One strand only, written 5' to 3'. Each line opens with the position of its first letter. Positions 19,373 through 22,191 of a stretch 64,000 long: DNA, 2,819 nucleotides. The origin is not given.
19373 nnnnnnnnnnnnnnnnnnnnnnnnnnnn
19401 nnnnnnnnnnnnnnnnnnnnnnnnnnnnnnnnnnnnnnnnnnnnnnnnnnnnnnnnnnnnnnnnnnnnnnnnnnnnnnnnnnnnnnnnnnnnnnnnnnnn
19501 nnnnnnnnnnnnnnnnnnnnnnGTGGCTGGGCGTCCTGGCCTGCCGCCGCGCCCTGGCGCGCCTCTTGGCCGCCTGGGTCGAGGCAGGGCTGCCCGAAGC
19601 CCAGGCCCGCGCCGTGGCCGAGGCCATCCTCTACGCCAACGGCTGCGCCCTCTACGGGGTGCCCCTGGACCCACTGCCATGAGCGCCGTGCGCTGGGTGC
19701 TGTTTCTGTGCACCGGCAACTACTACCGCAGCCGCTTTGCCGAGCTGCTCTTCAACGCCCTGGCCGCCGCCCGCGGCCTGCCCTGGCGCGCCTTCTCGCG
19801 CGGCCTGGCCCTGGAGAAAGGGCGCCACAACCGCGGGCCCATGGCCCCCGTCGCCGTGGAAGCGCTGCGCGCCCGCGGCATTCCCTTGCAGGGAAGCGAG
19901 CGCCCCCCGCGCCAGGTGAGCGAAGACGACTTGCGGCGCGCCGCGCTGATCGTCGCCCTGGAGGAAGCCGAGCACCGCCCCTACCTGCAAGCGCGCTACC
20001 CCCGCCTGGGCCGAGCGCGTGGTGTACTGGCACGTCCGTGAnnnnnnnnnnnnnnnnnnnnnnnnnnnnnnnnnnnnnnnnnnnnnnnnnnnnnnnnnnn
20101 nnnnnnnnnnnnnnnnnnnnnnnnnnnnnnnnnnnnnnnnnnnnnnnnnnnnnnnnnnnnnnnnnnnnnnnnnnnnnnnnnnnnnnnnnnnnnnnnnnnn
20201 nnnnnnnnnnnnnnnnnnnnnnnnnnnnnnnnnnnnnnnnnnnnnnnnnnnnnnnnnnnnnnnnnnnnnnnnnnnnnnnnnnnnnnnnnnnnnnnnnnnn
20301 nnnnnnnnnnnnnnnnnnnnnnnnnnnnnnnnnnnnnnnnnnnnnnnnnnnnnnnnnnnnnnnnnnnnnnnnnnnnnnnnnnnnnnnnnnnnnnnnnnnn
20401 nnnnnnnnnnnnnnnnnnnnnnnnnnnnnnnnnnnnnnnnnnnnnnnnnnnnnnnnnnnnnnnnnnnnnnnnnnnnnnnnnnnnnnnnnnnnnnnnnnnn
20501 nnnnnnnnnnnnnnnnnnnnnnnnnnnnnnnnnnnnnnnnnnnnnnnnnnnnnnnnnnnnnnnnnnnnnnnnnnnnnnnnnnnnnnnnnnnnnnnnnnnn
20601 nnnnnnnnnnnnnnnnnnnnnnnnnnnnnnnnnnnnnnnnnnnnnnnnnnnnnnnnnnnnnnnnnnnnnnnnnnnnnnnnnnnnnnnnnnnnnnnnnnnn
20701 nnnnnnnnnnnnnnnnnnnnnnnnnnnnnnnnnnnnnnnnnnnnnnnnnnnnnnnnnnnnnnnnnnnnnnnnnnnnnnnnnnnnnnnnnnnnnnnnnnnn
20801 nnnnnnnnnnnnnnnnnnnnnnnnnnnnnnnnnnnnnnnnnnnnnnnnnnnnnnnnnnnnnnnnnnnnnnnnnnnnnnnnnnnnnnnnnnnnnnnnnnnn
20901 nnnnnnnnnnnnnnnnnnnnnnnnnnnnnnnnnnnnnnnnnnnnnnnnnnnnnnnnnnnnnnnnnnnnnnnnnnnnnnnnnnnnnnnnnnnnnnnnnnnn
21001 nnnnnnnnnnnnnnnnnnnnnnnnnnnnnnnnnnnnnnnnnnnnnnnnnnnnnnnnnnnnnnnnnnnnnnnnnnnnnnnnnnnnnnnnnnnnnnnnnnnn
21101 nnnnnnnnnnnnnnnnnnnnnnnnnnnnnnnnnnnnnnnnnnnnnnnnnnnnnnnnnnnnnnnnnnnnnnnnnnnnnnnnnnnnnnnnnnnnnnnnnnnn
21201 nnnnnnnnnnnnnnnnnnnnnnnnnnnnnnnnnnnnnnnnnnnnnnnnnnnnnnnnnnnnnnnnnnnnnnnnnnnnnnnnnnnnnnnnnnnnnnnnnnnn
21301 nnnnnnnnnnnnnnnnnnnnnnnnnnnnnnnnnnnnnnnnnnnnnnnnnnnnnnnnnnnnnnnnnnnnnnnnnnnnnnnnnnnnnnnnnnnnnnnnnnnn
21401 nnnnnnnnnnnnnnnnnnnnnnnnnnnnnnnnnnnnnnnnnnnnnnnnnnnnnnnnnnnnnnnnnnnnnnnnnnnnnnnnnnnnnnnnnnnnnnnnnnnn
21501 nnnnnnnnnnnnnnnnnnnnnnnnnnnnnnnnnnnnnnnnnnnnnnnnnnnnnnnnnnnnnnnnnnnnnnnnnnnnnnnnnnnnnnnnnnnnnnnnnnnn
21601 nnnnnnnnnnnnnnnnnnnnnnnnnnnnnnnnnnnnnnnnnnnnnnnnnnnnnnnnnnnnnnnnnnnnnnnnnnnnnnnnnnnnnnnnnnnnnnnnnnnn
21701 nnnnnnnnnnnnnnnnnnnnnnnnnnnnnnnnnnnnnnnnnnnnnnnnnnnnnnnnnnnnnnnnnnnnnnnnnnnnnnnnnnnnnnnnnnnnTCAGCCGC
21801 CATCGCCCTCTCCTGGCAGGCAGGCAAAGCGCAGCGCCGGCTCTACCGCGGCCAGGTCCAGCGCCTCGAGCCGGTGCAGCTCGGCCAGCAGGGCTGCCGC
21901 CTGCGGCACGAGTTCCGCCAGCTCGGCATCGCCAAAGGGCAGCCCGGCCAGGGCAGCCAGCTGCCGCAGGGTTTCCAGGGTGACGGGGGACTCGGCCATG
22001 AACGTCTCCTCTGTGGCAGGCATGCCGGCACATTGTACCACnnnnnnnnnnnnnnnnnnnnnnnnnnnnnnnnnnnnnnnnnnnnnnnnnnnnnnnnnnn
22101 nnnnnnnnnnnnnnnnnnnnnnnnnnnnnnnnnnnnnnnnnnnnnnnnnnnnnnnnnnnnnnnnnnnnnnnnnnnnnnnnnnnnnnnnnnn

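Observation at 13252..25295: Candidate catabolic island for an unknown amide/amine compound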

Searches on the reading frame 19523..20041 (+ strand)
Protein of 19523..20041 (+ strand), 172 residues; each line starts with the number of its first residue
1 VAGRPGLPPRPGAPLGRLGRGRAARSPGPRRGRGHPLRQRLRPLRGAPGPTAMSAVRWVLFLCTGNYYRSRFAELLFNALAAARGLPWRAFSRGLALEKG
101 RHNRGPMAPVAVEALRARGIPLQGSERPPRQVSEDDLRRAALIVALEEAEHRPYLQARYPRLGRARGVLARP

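Call 5: search_protein_families(library=pfam, proteins=[window:19523-20041:+], max_evalue=0.01)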
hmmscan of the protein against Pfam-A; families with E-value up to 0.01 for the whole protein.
window:19523-20041:+ (172 aa): 1 family
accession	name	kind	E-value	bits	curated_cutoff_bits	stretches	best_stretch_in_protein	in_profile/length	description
PF01451.26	LMWPc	-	4.4e-11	43.6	23.2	1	59-152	1-90/144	Low molecular weight phosphotyrosine protein phosphatase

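Call 6: search_protein_families(library=ncbifam, proteins=[window:19523-20041:+], max_evalue=0.01)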
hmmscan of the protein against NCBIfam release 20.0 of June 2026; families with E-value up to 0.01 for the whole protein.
window:19523-20041:+ (172 aa): 2 families
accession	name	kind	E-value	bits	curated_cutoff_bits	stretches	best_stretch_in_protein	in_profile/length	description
NF010053.0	PRK13530.1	subfamily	0.008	16.5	215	0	58-146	5-81/133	arsenate reductase (thioredoxin)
TIGR02691.1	arsC_pI258_fam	equivalog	0.0092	16.2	174.3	0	59-146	1-76/129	arsenate reductase (thioredoxin)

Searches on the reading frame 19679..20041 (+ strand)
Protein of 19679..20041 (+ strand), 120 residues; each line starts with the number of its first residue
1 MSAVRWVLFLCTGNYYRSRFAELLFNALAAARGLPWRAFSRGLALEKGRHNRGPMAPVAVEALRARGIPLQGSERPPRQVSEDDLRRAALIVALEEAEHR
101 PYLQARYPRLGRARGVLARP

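Call 82: search_protein_families(library=ncbifam, proteins=[window:19679-20041:+], max_evalue=1)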
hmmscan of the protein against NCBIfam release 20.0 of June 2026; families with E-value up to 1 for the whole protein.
window:19679-20041:+ (120 aa): 3 families
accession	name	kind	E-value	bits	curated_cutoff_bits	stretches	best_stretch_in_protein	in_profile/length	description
NF010053.0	PRK13530.1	subfamily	0.0028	18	215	1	6-95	5-82/133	arsenate reductase (thioredoxin)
TIGR02691.1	arsC_pI258_fam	equivalog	0.0031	17.8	174.3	1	7-94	1-76/129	arsenate reductase (thioredoxin)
NF045813.1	DxPntBtaHylase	equivalog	0.19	11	550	1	40-84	163-205/285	1-deoxypentalenic acid 11-beta-hydroxylase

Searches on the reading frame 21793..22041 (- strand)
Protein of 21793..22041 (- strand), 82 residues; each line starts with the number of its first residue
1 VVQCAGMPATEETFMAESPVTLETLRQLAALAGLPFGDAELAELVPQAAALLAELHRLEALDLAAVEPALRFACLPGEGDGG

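Call 5: search_protein_families(library=pfam, proteins=[window:21793-22041:-], max_evalue=0.01)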
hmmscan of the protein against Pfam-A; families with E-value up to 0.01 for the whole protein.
window:21793-22041:- (82 aa): 0 families

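Call 6: search_protein_families(library=ncbifam, proteins=[window:21793-22041:-], max_evalue=0.01)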
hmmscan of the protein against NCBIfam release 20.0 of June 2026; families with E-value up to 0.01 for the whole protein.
window:21793-22041:- (82 aa): 0 families

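Call 37: search_protein_families(library=pfam, proteins=[window:21796-21999:-], max_evalue=10)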
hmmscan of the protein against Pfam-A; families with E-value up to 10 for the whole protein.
seq(68 aa): 0 families

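Call 57: search_solved_structures(query=window:21796-21999:-, max_evalue=10, show_alignments=3)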
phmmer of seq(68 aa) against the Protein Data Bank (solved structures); distinct sequences matched with E-value up to 10: 3.
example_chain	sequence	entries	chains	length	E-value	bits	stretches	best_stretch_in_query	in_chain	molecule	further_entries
6ire_A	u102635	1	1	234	0.83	13.9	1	4-56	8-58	1-phosphatidylinositol 4,5-bisphosphate phosphodiesterase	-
3l3s_A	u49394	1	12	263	1.7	12.9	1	33-68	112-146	Enoyl-CoA hydratase/isomerase family protein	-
2hgk_A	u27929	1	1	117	2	12.7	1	16-47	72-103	Hypothetical protein yqcC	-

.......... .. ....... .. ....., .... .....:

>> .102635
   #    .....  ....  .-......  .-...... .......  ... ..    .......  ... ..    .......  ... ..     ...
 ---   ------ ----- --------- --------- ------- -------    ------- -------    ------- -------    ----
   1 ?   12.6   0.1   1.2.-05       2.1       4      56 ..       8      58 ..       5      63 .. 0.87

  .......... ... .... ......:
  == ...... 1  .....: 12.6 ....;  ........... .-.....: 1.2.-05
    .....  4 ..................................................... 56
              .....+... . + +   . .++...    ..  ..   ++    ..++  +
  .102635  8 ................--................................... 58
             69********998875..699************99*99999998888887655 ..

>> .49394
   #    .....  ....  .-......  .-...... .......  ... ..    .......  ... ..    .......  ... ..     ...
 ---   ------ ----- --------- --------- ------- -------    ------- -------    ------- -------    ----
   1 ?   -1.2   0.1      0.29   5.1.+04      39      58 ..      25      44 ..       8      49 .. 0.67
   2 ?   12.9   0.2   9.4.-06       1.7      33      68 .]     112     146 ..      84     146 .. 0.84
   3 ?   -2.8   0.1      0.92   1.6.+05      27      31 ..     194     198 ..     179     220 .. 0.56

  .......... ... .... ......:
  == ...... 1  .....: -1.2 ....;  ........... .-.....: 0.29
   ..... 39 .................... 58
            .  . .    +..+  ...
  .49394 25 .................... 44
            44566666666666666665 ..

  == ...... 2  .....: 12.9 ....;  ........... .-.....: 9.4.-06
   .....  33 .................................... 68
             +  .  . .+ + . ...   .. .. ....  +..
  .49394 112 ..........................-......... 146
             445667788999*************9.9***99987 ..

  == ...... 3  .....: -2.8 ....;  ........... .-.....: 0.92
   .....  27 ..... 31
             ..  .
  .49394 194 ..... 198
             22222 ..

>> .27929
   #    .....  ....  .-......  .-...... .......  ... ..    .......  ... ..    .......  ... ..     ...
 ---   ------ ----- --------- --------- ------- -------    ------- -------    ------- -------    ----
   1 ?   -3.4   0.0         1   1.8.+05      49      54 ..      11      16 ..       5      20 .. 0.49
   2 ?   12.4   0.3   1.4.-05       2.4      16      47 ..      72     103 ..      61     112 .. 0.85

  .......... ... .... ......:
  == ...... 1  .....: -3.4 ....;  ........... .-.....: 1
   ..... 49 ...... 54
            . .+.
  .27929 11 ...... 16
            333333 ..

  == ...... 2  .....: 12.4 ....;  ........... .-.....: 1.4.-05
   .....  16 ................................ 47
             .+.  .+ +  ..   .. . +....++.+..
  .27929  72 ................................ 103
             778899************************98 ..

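Call 77: search_solved_structures(query=A3, max_evalue=10, show_alignments=2)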
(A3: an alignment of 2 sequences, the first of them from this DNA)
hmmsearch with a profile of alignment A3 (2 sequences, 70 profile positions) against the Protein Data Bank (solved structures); distinct sequences matched with E-value up to 10: 10.
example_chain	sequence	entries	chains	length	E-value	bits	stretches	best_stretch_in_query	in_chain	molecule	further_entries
5a8r_B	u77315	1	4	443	0.059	16.9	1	32-67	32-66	METHYL-COENZYME M REDUCTASE II SUBUNIT GAMMA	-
5a8w_B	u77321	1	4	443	0.062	16.9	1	32-67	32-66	METHYL-COENZYME M REDUCTASE II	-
9fln_A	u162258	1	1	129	0.21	15.2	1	16-48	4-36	LysM domain-containing protein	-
9flh_AA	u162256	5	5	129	0.21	15.2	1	16-48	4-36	LysM domain-containing protein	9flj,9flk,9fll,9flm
4n0h_F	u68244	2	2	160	0.44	14.2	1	7-48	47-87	Glutamyl-tRNA(Gln) amidotransferase subunit F, mitochondrial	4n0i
6ird_B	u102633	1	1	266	0.54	13.9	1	6-47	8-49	1-phosphatidylinositol 4,5-bisphosphate phosphodiesterase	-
7o97_A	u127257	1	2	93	0.63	13.6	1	3-38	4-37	hypothetical protein UY81_C0065G0003 from Candidatus Giovannonibacteria bacterium converte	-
6ql5_M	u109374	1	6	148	0.84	13.2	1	4-46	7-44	Translation machinery-associated protein 17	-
6ql7_M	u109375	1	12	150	0.86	13.2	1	4-46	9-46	Translation machinery-associated protein 17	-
2a3d_A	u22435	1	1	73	2.9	11.5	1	15-47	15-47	PROTEIN (DE NOVO THREE-HELIX BUNDLE)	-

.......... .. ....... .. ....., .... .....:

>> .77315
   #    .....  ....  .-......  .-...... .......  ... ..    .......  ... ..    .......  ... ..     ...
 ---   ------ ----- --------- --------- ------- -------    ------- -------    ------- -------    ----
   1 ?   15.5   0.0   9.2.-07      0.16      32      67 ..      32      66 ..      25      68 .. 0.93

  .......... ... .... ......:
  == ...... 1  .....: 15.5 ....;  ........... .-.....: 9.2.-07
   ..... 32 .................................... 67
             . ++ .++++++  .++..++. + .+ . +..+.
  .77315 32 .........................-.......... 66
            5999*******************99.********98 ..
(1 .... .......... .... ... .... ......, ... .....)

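Call 82: search_protein_families(library=ncbifam, proteins=[window:21796-21999:-], max_evalue=1)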
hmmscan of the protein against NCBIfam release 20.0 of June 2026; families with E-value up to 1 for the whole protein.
seq(68 aa): 2 families
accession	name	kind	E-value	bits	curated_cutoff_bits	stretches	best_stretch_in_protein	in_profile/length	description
TIGR00135.1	gatC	equivalog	0.075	13.4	47.1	1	6-56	1-51/93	Asp-tRNA(Asn)/Glu-tRNA(Gln) amidotransferase subunit GatC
NF045643.1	ImmsucRedBhcD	equivalog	0.2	10.9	500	1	4-63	161-221/321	iminosuccinate reductase BhcD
